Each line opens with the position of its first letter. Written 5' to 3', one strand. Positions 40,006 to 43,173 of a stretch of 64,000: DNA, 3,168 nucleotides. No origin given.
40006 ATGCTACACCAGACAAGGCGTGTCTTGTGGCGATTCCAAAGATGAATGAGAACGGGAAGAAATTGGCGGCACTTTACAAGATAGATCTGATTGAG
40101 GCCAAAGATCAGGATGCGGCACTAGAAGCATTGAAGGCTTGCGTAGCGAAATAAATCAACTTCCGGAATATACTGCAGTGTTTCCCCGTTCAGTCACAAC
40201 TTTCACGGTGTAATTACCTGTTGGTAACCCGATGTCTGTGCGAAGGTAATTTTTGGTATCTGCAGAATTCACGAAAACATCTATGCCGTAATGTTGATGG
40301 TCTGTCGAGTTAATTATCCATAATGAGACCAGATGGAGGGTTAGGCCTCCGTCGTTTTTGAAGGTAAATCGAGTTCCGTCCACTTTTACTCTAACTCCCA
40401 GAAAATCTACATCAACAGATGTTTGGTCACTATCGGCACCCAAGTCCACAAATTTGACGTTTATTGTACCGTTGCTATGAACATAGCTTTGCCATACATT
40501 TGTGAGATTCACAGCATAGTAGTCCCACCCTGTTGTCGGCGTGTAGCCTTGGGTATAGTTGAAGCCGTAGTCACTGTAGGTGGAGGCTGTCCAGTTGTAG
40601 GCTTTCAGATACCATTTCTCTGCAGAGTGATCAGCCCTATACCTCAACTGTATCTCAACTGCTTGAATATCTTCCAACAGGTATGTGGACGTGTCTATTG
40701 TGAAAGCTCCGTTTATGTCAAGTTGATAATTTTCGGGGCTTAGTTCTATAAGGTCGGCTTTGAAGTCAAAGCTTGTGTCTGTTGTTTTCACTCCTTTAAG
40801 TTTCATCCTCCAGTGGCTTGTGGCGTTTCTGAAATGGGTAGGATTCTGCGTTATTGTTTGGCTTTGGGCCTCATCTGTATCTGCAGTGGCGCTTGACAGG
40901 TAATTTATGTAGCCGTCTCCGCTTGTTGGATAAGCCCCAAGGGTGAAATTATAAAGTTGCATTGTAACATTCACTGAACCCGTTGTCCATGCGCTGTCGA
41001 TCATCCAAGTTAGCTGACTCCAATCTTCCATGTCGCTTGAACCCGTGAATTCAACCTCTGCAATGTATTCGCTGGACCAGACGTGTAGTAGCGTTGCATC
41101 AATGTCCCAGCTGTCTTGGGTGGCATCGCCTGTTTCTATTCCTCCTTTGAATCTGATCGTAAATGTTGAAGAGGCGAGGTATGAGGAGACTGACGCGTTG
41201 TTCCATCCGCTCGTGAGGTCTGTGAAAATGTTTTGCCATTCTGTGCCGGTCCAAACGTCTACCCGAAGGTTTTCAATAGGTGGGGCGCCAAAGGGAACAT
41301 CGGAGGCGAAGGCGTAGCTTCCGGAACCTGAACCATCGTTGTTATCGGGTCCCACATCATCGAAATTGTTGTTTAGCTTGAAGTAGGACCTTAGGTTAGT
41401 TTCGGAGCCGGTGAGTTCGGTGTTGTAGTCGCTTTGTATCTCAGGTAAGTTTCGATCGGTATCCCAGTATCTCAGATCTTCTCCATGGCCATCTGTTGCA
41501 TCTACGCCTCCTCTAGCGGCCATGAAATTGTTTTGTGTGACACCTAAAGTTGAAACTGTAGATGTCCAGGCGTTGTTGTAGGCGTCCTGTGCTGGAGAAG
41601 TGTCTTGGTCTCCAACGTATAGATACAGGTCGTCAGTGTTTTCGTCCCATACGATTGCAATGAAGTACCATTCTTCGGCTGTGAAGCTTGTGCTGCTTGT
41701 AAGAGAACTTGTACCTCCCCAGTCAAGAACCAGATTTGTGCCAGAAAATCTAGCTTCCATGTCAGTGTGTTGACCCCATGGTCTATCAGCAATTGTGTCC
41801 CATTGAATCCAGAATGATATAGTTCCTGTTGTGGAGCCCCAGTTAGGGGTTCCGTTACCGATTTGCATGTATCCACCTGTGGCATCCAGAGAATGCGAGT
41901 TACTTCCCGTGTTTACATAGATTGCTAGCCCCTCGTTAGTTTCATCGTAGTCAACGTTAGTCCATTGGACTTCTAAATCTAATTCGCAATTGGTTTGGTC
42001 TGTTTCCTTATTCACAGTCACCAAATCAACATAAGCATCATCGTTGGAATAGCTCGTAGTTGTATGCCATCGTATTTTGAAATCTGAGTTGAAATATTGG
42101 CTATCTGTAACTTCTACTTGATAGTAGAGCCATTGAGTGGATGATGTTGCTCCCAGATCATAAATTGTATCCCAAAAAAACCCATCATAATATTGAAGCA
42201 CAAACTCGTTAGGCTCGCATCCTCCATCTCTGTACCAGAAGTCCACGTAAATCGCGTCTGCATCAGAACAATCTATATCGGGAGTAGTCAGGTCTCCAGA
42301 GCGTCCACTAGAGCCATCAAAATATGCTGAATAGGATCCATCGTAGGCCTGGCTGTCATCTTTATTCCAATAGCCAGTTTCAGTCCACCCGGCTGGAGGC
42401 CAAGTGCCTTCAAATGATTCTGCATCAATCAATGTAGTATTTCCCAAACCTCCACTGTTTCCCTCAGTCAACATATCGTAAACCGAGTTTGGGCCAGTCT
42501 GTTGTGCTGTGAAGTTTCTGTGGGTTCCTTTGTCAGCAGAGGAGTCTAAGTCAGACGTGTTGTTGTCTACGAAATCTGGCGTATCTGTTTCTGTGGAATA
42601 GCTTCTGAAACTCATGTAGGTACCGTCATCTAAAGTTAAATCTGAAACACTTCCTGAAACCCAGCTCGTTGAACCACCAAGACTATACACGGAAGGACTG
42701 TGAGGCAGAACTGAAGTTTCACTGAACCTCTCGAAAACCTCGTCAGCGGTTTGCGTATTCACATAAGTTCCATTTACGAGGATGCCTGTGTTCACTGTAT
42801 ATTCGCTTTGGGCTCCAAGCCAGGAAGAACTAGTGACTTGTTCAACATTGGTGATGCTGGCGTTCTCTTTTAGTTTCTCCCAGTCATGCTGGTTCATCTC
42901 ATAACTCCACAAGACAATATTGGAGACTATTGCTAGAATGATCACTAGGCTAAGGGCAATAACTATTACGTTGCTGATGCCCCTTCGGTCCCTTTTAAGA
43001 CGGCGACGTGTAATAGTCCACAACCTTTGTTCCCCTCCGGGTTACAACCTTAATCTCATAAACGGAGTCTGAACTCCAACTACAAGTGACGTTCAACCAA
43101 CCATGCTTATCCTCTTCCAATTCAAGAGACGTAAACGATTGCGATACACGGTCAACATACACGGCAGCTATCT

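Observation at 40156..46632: Compact Epd/Tad-like type IV pilus operon: ATPase, two platform genes, pilin, giant pilin-like protein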

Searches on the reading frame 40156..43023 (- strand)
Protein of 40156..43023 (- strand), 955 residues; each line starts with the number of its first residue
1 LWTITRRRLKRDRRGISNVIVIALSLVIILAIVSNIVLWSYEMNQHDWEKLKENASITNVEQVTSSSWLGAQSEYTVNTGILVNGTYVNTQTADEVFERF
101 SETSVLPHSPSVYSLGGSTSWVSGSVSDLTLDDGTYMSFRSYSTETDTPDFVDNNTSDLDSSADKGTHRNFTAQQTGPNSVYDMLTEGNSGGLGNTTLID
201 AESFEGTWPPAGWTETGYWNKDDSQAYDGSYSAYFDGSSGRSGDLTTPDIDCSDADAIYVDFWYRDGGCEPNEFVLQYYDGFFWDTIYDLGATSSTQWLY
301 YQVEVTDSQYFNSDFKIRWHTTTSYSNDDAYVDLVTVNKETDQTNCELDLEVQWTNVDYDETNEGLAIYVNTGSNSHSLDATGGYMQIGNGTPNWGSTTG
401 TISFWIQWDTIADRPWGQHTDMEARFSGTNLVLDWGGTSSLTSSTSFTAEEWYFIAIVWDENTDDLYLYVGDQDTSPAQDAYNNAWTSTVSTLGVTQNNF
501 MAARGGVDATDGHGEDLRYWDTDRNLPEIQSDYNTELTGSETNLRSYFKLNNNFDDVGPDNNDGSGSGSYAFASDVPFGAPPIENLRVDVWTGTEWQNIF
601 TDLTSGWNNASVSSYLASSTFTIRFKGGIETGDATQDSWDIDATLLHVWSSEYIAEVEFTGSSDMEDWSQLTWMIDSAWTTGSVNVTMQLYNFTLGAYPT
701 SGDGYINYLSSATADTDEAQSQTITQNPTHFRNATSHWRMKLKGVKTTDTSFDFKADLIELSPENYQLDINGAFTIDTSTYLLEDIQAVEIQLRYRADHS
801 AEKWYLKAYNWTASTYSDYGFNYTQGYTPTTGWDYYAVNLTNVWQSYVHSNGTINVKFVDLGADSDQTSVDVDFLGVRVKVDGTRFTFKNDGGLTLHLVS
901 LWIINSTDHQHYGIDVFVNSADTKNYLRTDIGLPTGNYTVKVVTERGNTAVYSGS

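Call 3: search_protein_families(library=pfam, proteins=[window:40156-43023:-], max_evalue=0.1)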
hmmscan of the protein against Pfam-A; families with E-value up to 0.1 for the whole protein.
window:40156-43023:- (955 aa): 1 family
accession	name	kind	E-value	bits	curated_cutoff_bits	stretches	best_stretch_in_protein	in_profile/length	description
PF11309.13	DUF3112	-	0.059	13.3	23.3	1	19-60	15-56/217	Protein of unknown function (DUF3112)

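Call 4: search_protein_families(library=ncbifam, proteins=[window:40156-43023:-], max_evalue=0.1)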
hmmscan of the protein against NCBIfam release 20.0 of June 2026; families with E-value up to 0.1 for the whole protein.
window:40156-43023:- (955 aa): 0 families

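Call 8: find_homologous_proteins(query=window:40156-43023:-)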
Query window:40156-43023:- (955 aa): 445 proteins with E <= 0.001 among 8000 candidates; the best 120 are listed.
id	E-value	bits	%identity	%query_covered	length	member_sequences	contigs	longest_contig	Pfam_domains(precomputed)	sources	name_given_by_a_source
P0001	0.0e+0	2185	100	100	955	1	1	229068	-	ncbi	-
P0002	0.0e+0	1621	77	100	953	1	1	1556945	PF13385.14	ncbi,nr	ncbi:MAG: hypothetical protein JSW14_02390 [Candidatus Bathyarchaeum sp.]|nr:MAG: hypothetical prote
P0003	0.0e+0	1472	73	96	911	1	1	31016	-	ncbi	-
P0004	0.0e+0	1414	69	100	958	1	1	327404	-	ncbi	-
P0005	0.0e+0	1389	68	95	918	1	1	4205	PF13385.14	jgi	-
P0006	0.0e+0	1381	68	96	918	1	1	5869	PF13385.14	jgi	-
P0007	0.0e+0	1354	79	67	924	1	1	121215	-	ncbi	-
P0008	0.0e+0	1163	66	80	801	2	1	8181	-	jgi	jgi:hypothetical protein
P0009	0.0e+0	1155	67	79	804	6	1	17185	-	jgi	jgi:hypothetical protein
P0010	0.0e+0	1104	64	79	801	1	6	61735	PF13385.14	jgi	jgi:hypothetical protein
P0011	0.0e+0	1036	67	72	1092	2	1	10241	-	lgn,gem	-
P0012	0.0e+0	1022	61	78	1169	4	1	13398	PF00801.27,PF18911.7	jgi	-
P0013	3.4e-298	1010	60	78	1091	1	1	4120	-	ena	-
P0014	3.2e-297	1007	61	78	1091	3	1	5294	-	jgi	jgi:hypothetical protein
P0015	1.0e-295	1002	67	70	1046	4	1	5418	PF05763.19,PF13385.14,PF07705.18,PF24336.2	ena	-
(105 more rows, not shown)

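Call 9: find_encoding_contigs(protein=P0001, flank=10000, max_places=3)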
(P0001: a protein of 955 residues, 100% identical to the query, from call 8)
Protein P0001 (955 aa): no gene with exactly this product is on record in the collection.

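Call 10: find_encoding_contigs(protein=P0002, flank=10000, max_places=3)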
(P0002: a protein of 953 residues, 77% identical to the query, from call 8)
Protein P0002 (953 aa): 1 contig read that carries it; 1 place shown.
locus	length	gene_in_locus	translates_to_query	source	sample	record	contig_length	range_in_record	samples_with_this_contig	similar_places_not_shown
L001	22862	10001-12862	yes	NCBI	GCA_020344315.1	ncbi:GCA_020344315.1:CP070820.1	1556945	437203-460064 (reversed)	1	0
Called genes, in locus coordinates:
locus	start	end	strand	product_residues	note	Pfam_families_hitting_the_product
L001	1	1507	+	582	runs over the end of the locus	PF00749:tRNA-synt_1c, PF03950:tRNA-synt_1c_C, PF20974:tRNA-synt_1c_C2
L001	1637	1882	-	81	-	-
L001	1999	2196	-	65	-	-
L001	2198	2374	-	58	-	-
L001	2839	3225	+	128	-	PF01248:Ribosomal_L7Ae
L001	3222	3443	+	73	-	PF01200:Ribosomal_S28e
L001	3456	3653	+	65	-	PF01246:Ribosomal_L24e, PF06467:zf-FCS (weak)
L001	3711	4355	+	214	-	PF00406:ADK, PF13207:AAA_17, PF05191:ADK_lid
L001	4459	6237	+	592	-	PF00009:GTP_EFTU, PF01926:MMR_HSR1 (weak), PF03144:GTP_EFTU_D2 (weak), PF11987:IF-2, PF14578:GTP_EFTU_D4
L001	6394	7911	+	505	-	PF00437:T2SSE, PF23989:PilB3_C (weak)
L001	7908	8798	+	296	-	PF00482:T2SSF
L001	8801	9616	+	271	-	PF00482:T2SSF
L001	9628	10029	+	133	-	-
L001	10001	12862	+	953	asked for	PF13385:Laminin_G_3 (weak)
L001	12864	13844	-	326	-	PF18551:TackOD1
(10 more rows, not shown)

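Call 33: predict_structure(alignment_id=A1)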
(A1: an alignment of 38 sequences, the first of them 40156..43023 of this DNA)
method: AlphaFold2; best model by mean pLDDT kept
length: 955 residues; sequences in the alignment: 38
mean_pLDDT: 67.6   pTM: 0.34
mean pLDDT of the five models: 67.6, 65.6, 64.7, 60.7, 58.7
residues with pLDDT >= 90: 164; 70-90: 351; 50-70: 196; < 50: 244
segments of 3 or more residues with pLDDT < 50: 1-12, 70-74, 79-88, 93-97, 103-105, 145-193, 343-346, 359-364, 371-400, 410-419, 488-520, 533-582, 607-609, 645-650, 862-866
pLDDT, mean of each block of 10 residues (from residue 1): 46 58 76 74 72 87 67 48 42 51 62 81 87 87 51 30 31 29 44 67 82 89 85 83 92 87 89 93 92 79 92 93 83 90 52 52 50 31 24 34 59 45 66 67 82 72 73 82 65 38 38 35 62 40 23 23 26 37 59 65 54 60 58 51 46 85 69 91 93 89 91 90 82 86 85 91 61 66 76 73 77 79 70 79 80 77 53 72 87 88 88 90 85 87 89 90
secondary structure, 60 per line:
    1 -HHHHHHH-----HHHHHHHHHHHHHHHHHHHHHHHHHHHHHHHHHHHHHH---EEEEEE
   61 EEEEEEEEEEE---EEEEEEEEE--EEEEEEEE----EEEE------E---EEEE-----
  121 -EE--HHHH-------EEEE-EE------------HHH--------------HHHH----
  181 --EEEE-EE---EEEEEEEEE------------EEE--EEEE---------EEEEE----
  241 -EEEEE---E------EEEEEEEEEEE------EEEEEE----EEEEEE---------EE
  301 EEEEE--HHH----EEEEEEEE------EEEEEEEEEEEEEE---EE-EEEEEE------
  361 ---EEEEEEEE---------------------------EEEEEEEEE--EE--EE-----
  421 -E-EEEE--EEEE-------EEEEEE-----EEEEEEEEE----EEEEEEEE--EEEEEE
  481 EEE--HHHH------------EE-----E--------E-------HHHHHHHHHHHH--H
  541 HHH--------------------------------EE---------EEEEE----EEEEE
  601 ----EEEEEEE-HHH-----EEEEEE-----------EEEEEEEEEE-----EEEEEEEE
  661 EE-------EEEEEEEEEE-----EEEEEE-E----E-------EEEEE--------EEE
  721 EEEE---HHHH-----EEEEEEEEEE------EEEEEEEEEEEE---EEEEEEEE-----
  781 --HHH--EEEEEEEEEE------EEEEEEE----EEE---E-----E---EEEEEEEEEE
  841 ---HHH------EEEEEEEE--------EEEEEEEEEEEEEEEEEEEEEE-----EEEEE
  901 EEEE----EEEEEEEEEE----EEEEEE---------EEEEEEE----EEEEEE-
elements in order (helices of 4 or more, strands of 3 or more residues): H2-8 H14-51 E55-71 E75-83 E86-93 E98-101 E112-115 H126-129 E137-140 H173-176 E183-186 E193-201 E214-216 E219-222 E232-236 E242-246 E257-267 E274-279 E284-289 E299-305 E315-322 E329-342 E349-354 E364-371 E399-407 E424-427 E430-433 E441-446 E452-460 E465-472 E475-483 H486-489 H526-537 H540-543 E587-591 E596-600 E605-611 E621-626 E638-647 E653-662 E670-679 E685-690 E705-709 E718-724 H728-731 E737-746 E753-764 E768-775 E788-797 E804-810 E815-817 E831-840 E853-860 E869-890 E896-904 E909-918 E923-928 E938-944 E949-954

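Call 37: fold_search(model_id=the predicted structure, library=pdb)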
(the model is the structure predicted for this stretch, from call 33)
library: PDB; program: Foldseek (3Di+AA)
matches with E <= 10: 1635; with E <= 0.001: 72
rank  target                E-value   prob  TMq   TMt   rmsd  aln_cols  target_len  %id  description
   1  6a48                  1.2e-11  1.00  0.13  0.19  35.7       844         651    9  Crystal structure of reelin N-terminal region (released 2019-06-19)
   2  5b4x_A                7.3e-11  1.00  0.12  0.15  33.4       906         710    9  Crystal structure of the ApoER2 ectodomain in complex with the Reelin R56 fragment (released 2017-04-26)
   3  3a7q_A                9.3e-11  1.00  0.12  0.16  33.6       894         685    9  Structural basis for specific recognition of reelin by its receptors (released 2010-03-23)
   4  2e26_A                1.5e-10  1.00  0.12  0.15  33.1       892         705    9  Crystal structure of two repeat fragment of reelin (released 2007-05-22)
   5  9vqm_A                5.8e-07  1.00  0.11  0.13  35.3       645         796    9  Cryo-EM structure of Elapor1WT in tetrameric form (released 2025-07-23)
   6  2v5y                  9.6e-07  1.00  0.13  0.21  37.0       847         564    9  Crystal structure of the receptor protein tyrosine phosphatase mu ectodomain (released 2007-09-11)
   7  9vqm_D                1.7e-06  1.00  0.11  0.13  35.2       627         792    9  Cryo-EM structure of Elapor1WT in tetrameric form (released 2025-07-23)
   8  5x7o_A                3.2e-06  0.96  0.09  0.07  39.8       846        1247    9  Crystal structure of Paenibacillus sp. 598K alpha-1,6-glucosyltransferase (released 2017-07-26)
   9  9vqm_C                7.1e-06  0.99  0.11  0.12  35.9       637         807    9  Cryo-EM structure of Elapor1WT in tetrameric form (released 2025-07-23)
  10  9vql_A                1.2e-05  0.97  0.10  0.12  41.8       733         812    8  Cryo-EM structure of the dimeric Elapor1 mutant (released 2025-07-23)
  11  9vql_B                1.7e-05  0.99  0.11  0.13  35.8       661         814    8  Cryo-EM structure of the dimeric Elapor1 mutant (released 2025-07-23)
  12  6qfk_A                2.0e-05  0.94  0.08  0.06  25.2       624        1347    8  EngBF DARPin Fusion 4b G10 (released 2019-11-06)
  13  8a19_A                2.2e-05  0.99  0.08  0.06  23.6       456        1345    9  Structure of a leucinostatin derivative determined by host lattice display : L1E4V1 construct (released 2022-12-07)
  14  4m4r_A                2.6e-05  0.99  0.13  0.23  38.1       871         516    8  Epha4 ectodomain complex with ephrin a5 (released 2013-10-30)
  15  4w8j                  2.9e-05  0.93  0.09  0.09  32.5       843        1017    5  Structure of the full-length insecticidal protein Cry1Ac reveals intriguing details of toxin packaging into in vivo form (released 2014-09-17)
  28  2xom_A                1.6e-04  1.00  0.13  0.69   3.6       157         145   18  Atomic resolution structure of TmCBM61 in complex with beta-1,4- galactotriose (released 2010-09-08)
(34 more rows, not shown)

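Call 39: search_protein_families(library=pfam, alignment_id=A1, max_evalue=0.01)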
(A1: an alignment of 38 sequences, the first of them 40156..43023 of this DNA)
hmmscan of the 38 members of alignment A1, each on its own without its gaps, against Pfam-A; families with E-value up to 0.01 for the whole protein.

A. member 1, window:40156-43023:- (955 aa): 0 families

B. families by the number of members that match (of 38 scanned): 14 families
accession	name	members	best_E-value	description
PF05763.18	DUF835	12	5.7e-06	Protein of unknown function (DUF835)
PF13385.13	Laminin_G_3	9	7.5e-11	Concanavalin A-like lectin/glucanases superfamily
PF24336.1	DUF7504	7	1.5e-05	Family of unknown function (DUF7504)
PF22325.2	CR4_N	4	0.00034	Interferon-gamma receptor, N-terminal domain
PF18911.6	PKD_4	2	3.9e-20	PKD domain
PF00801.26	PKD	2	1.9e-16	PKD domain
PF22352.2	K319L-like_PKD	2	8e-06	K319L-like, PKD domain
PF07705.17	CARDB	1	2.5e-11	CARDB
PF07790.16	Pilin_N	1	1.2e-09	Archaeal Type IV pilin, N-terminal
PF17957.7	Big_7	1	0.0001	Bacterial Ig domain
PF11309.13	DUF3112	1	0.00043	Protein of unknown function (DUF3112)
PF22965.1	INTS7_C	1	0.0035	Integrator complex subunit 7, C-terminal domain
PF16640.11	Big_3_5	1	0.0041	Bacterial Ig-like domain (group 3)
PF13584.12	BatD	1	0.0062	BatD DUF11 like domain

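Call 89: search_solved_structures(query=A1, max_evalue=1)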
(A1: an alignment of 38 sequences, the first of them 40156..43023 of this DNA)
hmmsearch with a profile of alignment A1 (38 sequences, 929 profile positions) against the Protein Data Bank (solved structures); distinct sequences matched with E-value up to 1: 0.
